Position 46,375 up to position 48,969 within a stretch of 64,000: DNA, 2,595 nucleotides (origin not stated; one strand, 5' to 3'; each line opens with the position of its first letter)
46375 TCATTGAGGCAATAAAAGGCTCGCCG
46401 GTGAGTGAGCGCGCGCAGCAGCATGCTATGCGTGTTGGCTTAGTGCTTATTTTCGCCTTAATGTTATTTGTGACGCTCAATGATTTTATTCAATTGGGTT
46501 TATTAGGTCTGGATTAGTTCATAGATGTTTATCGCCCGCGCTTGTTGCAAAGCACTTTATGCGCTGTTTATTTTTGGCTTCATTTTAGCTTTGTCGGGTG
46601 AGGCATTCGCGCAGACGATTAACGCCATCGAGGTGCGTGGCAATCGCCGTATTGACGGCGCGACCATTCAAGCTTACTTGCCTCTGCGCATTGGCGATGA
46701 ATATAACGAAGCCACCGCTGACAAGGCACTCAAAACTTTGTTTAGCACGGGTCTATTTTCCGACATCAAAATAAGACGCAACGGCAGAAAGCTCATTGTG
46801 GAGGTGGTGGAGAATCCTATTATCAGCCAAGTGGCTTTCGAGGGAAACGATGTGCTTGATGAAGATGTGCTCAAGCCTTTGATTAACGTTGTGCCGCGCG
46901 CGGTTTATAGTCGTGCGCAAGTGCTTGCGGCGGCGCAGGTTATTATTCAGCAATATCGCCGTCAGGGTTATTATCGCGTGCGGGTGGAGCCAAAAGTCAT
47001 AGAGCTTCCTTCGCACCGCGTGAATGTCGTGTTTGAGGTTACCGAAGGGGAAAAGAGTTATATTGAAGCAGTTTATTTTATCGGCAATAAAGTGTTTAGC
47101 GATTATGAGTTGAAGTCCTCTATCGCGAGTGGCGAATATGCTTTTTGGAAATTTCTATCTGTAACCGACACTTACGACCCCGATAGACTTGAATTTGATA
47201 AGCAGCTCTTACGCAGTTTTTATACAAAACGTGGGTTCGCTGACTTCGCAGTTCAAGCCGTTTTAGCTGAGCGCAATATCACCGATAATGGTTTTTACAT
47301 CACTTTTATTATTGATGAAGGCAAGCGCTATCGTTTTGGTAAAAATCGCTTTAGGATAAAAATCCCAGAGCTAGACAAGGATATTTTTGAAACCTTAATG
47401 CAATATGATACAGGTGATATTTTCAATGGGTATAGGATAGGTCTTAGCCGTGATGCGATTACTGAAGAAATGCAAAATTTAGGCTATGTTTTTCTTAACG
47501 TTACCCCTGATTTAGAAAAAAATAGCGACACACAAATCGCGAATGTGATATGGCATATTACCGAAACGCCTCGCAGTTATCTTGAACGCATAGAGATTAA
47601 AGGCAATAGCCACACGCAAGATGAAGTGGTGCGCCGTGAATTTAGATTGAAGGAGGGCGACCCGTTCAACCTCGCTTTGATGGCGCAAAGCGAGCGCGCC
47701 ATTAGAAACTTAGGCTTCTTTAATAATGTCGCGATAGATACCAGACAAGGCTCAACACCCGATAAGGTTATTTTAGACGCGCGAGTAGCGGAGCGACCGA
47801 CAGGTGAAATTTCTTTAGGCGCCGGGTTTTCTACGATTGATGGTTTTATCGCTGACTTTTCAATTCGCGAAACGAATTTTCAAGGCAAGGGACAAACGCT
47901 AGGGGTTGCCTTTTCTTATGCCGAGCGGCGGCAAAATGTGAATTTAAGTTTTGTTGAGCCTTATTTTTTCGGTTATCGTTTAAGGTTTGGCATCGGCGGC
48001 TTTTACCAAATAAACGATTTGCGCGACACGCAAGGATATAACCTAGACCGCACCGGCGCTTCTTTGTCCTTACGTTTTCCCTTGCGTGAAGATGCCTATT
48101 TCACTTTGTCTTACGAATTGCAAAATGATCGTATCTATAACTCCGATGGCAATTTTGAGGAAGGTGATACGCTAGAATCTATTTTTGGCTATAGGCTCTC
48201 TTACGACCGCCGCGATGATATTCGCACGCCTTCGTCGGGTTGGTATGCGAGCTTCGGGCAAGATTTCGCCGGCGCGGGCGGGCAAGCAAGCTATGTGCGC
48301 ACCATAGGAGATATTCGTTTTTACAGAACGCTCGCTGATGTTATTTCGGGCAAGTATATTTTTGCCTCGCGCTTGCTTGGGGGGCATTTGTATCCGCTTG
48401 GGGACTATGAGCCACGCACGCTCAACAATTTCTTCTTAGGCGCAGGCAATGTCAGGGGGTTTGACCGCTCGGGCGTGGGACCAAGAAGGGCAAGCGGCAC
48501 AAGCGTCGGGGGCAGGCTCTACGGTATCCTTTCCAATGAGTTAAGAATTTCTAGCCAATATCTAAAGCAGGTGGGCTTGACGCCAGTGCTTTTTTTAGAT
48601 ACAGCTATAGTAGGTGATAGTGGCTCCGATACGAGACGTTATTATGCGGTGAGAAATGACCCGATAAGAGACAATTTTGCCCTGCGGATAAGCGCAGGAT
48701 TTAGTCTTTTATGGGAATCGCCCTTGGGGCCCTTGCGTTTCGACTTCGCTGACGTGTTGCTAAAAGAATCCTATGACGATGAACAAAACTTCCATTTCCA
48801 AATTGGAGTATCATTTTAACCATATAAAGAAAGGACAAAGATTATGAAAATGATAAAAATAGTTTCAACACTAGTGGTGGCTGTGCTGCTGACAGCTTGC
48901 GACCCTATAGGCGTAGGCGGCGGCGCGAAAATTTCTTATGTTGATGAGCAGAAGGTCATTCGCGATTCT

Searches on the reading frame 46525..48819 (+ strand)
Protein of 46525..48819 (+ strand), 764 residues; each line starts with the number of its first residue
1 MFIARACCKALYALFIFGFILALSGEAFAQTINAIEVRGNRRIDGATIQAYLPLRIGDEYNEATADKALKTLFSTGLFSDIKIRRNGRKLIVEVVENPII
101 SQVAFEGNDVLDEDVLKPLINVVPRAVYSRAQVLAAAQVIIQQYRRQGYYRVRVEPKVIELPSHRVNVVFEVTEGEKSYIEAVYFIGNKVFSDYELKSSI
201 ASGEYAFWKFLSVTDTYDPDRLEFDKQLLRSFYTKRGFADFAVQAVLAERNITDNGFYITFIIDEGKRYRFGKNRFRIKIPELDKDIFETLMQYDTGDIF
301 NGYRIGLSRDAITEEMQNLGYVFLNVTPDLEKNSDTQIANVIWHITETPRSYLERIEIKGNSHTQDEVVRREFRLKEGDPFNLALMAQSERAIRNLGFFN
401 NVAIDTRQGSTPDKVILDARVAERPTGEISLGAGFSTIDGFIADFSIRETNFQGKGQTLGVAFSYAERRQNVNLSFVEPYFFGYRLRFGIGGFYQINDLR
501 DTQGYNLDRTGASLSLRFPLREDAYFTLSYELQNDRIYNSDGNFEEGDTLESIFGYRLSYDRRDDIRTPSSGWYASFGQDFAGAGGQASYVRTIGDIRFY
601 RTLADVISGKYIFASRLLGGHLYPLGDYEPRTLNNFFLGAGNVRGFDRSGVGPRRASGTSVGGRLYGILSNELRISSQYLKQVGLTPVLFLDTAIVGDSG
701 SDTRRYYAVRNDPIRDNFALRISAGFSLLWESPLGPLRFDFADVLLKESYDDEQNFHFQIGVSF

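Call 15: search_protein_families(library=pfam, proteins=[window:46525-48819:+], max_evalue=0.00001)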
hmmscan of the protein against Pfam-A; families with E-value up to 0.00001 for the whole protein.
window:46525-48819:+ (764 aa): 2 families
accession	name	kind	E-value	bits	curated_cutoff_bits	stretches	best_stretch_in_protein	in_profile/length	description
PF01103.29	Omp85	-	2.1e-60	205.4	24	1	451-764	1-325/325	Omp85 superfamily domain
PF07244.20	POTRA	-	2.2e-59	198.5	21.3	4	98-175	1-79/79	Surface antigen variable number repeat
